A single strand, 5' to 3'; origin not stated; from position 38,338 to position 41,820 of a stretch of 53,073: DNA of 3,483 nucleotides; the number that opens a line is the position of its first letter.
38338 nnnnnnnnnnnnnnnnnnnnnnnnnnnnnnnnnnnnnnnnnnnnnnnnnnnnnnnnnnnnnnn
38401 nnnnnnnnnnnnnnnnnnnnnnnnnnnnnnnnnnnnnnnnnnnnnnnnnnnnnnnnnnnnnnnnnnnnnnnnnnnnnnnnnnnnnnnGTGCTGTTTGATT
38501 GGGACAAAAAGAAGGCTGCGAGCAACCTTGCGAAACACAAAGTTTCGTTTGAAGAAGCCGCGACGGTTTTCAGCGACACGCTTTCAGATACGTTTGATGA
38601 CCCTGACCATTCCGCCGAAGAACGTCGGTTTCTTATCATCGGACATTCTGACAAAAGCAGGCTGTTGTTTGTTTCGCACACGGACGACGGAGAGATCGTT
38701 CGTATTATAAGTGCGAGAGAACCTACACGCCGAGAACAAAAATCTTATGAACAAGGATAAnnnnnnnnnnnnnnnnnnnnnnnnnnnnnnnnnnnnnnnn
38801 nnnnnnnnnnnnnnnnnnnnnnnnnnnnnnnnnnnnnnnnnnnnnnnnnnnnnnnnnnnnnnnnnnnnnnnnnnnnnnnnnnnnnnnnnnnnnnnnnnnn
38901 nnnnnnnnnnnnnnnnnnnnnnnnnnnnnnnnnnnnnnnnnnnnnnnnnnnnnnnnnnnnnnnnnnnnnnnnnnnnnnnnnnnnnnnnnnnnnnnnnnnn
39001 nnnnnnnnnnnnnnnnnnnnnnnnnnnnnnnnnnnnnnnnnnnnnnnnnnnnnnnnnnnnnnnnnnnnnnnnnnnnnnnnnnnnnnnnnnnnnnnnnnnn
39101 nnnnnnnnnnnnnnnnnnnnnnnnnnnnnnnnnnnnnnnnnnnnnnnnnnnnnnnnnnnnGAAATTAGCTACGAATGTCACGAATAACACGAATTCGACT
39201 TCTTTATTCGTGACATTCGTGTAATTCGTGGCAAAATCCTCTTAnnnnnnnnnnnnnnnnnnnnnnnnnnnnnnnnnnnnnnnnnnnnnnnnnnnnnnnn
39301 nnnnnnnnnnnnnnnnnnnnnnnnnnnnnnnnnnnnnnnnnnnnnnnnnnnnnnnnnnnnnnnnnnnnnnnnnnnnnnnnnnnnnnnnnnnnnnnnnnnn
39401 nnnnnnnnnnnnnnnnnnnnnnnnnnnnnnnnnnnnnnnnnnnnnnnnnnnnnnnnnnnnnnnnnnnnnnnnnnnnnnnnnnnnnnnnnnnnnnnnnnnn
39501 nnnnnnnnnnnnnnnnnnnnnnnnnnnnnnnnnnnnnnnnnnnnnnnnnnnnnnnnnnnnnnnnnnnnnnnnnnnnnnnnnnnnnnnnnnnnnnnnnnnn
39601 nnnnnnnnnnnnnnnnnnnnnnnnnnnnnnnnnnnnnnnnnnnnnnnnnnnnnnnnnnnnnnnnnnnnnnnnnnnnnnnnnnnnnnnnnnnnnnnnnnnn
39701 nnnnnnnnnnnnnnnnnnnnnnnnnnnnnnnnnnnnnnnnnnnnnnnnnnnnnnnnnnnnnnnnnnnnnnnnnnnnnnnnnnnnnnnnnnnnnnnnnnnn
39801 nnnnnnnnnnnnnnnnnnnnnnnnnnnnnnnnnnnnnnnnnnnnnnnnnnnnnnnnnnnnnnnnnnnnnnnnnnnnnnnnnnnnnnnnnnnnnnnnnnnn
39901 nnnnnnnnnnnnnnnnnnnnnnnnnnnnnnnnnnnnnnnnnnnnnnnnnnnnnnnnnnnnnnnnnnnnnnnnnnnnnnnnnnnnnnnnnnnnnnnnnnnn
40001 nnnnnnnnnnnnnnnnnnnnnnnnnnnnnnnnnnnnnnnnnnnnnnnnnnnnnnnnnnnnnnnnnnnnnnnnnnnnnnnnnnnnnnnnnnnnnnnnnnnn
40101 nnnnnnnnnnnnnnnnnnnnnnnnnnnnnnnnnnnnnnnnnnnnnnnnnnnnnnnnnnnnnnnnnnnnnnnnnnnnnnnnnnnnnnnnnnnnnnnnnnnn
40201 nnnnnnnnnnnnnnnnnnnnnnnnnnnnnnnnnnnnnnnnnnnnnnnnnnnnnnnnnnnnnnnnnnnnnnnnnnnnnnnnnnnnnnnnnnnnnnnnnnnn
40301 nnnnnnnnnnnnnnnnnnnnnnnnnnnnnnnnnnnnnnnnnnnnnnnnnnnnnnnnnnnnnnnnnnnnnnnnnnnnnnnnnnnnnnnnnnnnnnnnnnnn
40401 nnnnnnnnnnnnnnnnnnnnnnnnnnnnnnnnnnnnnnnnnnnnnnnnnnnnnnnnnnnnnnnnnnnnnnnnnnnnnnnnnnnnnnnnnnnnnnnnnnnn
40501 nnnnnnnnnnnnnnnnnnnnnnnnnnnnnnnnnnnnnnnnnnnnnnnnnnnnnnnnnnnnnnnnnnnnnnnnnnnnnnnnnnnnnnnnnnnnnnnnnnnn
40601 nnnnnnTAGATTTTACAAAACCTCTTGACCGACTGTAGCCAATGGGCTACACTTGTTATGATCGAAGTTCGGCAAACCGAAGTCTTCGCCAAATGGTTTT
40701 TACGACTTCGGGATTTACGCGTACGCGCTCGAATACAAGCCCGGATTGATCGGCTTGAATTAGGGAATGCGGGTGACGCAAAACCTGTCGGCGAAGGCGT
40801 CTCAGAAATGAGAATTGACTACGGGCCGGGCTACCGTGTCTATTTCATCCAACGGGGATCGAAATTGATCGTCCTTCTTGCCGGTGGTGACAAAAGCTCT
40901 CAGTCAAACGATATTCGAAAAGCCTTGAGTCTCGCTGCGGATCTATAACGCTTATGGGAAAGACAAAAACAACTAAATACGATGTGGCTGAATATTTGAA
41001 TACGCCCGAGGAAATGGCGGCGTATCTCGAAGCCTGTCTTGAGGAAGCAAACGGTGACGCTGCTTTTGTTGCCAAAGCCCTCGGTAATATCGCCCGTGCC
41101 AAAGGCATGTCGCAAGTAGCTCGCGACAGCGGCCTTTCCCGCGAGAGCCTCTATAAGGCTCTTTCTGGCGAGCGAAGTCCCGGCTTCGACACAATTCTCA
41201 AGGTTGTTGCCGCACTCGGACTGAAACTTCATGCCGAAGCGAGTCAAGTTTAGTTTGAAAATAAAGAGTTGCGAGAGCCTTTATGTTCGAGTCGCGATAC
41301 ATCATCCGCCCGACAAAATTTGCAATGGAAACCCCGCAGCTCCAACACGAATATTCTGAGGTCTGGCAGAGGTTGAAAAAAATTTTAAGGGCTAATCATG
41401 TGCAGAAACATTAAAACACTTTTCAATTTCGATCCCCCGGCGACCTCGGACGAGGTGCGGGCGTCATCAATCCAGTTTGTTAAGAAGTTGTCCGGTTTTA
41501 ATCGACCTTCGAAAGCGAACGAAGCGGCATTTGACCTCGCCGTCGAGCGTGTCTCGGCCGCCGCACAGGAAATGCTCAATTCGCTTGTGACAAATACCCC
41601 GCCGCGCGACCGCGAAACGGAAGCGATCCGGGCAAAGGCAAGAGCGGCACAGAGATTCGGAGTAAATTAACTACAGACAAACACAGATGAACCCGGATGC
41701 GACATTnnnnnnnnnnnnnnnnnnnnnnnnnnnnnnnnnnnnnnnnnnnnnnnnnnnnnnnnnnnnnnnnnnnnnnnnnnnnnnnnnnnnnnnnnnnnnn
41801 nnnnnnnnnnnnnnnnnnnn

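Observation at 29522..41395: Recurrent architecture: three unrelated toxin-antitoxin cassettes, each wedged between an intact gene and a diverged orphan copy of that gene's own 3' end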

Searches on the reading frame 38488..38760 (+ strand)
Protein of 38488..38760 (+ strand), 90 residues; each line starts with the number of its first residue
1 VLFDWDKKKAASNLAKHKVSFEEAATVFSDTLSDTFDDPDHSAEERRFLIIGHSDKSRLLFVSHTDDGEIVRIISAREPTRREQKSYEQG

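Call 7: search_protein_families(library=pfam, proteins=[window:38488-38760:+], max_evalue=0.01)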
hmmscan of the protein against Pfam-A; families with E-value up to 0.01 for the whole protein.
window:38488-38760:+ (90 aa): 1 family
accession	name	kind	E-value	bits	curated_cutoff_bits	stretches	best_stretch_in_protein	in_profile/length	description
PF04365.19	BrnT_toxin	-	1.4e-26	93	34.5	1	5-83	1-77/77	Ribonuclease toxin, BrnT, of type II toxin-antitoxin system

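Call 80: find_related_loci(query=window:38488-38760:+, collection=metagenome_contigs, flank=2500)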
Query window:38488-38760:+ (90 aa) in metagenome_contigs; peptide patterns used: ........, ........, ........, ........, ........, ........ (x = any residue, [..] = any of these).
600 stretches matched a pattern (row limit reached: there are more); 546 encode a relative of the query (tblastn E <= 1e-3); the best 80 are kept; 80 distinct loci.
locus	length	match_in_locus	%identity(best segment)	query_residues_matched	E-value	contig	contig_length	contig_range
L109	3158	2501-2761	87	3-89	5e-48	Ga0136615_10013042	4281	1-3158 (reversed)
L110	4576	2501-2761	86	3-89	6e-48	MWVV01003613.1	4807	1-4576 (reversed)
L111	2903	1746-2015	82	1-90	7e-48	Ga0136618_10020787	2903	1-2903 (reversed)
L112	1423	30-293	83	3-90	5e-49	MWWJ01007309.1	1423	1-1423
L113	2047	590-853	84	3-90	4e-48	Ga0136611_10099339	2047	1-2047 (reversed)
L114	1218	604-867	84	3-90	2e-49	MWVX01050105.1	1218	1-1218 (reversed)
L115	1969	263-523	85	3-89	2e-47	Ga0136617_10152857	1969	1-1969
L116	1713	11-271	85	3-89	3e-47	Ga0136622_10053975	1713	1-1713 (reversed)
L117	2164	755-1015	82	3-89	1e-45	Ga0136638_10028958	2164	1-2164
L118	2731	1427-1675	88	7-89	9e-45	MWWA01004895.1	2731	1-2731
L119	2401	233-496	78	3-90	4e-44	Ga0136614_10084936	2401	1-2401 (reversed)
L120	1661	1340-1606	78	1-89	9e-45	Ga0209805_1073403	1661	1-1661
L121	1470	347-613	75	1-89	3e-44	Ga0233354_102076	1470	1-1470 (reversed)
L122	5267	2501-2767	79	1-89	2e-43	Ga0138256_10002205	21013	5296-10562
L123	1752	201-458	81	3-88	5e-43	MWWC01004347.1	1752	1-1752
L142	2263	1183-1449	61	1-89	2e-32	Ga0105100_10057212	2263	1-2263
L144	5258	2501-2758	63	5-90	4e-32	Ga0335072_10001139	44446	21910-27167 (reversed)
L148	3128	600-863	63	1-88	5e-32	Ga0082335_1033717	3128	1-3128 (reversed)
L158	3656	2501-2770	61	1-90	2e-31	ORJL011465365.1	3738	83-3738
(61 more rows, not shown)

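Call 96: search_protein_families(library=pfam, proteins=[L144:607-2460:+, L148:2-400:+, L158:1521-1844:+, L142:785-1099:+], max_evalue=0.001)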
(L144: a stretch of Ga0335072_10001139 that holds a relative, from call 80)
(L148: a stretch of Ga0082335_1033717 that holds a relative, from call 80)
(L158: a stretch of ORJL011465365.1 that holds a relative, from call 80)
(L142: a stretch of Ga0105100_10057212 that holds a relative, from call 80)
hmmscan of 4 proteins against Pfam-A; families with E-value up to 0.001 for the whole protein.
L144:607-2460:+ (617 aa): 4 families
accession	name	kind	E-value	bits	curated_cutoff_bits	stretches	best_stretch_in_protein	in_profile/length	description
PF13641.12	Glyco_tranf_2_3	-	1.5e-25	91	27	1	163-392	2-230/230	Glycosyltransferase like family 2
PF13632.12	Glyco_trans_2_3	-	2e-23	83.7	27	1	252-452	2-182/198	Glycosyl transferase family group 2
PF00535.33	Glycos_transf_2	-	2.7e-23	83.2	23.3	1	166-337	2-166/168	Glycosyl transferase family 2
PF13506.12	Glyco_transf_21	-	6.4e-12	45.7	21.7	1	236-391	18-174/174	Glycosyl transferase family 21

L148:2-400:+ (132 aa): 3 families
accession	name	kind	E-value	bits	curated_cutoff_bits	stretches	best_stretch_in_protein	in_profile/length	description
PF04480.18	DUF559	-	2.1e-31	108.4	20.6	1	10-117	2-107/109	Protein of unknown function (DUF559)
PF18741.7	MTES_1575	-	7.1e-08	32.9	38.2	1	39-115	12-93/96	REase_MTES_1575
PF10881.14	DUF2726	-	0.00041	20.5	24.7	1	47-101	57-111/126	Protein of unknown function (DUF2726)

L158:1521-1844:+ (107 aa): 0 families

L142:785-1099:+ (104 aa): 0 families

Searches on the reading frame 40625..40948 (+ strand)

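Call 7: search_protein_families(library=pfam, proteins=[window:40625-40948:+], max_evalue=0.01)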
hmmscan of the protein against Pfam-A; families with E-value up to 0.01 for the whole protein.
window:40625-40948:+ (107 aa): 1 family
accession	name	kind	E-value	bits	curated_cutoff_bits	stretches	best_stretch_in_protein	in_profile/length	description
PF05973.20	Gp49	-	8.9e-06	26.1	23.9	1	30-94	7-76/90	Phage derived protein Gp49-like (DUF891)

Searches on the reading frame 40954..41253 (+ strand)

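Call 7: search_protein_families(library=pfam, proteins=[window:40954-41253:+], max_evalue=0.01)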
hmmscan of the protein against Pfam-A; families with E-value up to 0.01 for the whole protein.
window:40954-41253:+ (99 aa): 5 families
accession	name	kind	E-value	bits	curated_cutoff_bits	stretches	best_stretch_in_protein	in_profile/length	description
PF21716.3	dnstrm_HI1420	-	1.5e-31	108.6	27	1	6-95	2-89/90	Probable addiction module antidote protein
PF01381.28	HTH_3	-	1.6e-08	34.9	23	1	49-92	7-52/55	Helix-turn-helix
PF02954.25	HTH_8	-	0.00026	21.1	22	0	52-70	21-39/42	Bacterial regulatory protein, Fis family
PF13560.12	HTH_31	-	0.0009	19.9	27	1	53-91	18-57/64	Helix-turn-helix domain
PF13443.12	HTH_26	-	0.001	19.7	22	1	53-91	14-53/63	Cro/C1-type HTH DNA-binding domain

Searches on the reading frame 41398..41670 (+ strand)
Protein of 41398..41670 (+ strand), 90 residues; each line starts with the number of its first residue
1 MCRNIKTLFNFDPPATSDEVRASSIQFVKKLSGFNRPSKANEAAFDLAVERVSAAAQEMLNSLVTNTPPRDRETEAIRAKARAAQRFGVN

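Call 7: search_protein_families(library=pfam, proteins=[window:41398-41670:+], max_evalue=0.01)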
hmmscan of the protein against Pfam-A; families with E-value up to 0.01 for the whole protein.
window:41398-41670:+ (90 aa): 1 family
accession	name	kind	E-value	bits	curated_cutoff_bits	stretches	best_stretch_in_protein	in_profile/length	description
PF10041.14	DUF2277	-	3.8e-34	117.3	25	1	1-76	1-76/78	Uncharacterized conserved protein (DUF2277)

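Call 69: find_encoding_contigs(protein=window:41398-41670:+, flank=3500, max_places=10)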
Protein window:41398-41670:+ (90 aa): 9 contigs read that carry it; 6 places shown.
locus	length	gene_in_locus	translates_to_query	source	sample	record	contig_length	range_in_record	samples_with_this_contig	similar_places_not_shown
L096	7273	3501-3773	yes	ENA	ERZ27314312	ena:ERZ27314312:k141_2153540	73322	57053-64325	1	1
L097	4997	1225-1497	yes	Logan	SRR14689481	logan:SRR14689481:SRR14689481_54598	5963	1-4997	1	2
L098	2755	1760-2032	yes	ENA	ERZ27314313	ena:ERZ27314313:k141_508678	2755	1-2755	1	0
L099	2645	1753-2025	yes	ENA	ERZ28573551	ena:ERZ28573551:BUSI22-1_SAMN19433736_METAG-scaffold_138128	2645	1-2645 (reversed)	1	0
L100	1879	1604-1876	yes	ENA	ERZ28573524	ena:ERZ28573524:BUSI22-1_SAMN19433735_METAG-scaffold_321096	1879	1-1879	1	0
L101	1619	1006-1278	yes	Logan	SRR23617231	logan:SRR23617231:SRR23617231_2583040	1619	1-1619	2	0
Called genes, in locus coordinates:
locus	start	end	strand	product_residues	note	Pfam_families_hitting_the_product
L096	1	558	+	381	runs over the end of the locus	PF00903:Glyoxalase, PF14696:Glyoxalase_5, PF13669:Glyoxalase_4, PF00903:Glyoxalase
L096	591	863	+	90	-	PF04365:BrnT_toxin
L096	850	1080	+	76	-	-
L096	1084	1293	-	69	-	-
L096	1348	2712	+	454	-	PF20510:HgmA_N, PF04209:HgmA_C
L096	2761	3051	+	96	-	PF05973:Gp49 (weak)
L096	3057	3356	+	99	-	PF21716:dnstrm_HI1420, PF01381:HTH_3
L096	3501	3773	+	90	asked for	PF10041:DUF2277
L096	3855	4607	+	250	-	PF12796:Ank_2, PF13857:Ank_5 (weak), PF00023:Ank, PF13606:Ank_3 (weak), PF13637:Ank_4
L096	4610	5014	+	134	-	PF00903:Glyoxalase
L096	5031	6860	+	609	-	PF13374:TPR_10 (faint), PF00515:TPR_1 (faint), PF07719:TPR_2 (faint), PF13174:TPR_6 (faint), PF13176:TPR_7 (faint), PF13181:TPR_8 (faint), PF13424:TPR_12 (faint), PF13432:TPR_16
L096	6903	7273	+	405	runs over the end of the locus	PF07786:HGSNAT_cat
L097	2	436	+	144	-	?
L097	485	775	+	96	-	PF05973:Gp49 (weak)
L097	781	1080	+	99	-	PF21716:dnstrm_HI1420, PF01381:HTH_3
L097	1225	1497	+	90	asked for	PF10041:DUF2277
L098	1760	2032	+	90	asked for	PF10041:DUF2277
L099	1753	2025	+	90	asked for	PF10041:DUF2277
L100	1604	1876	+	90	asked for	PF10041:DUF2277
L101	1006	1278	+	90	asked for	PF10041:DUF2277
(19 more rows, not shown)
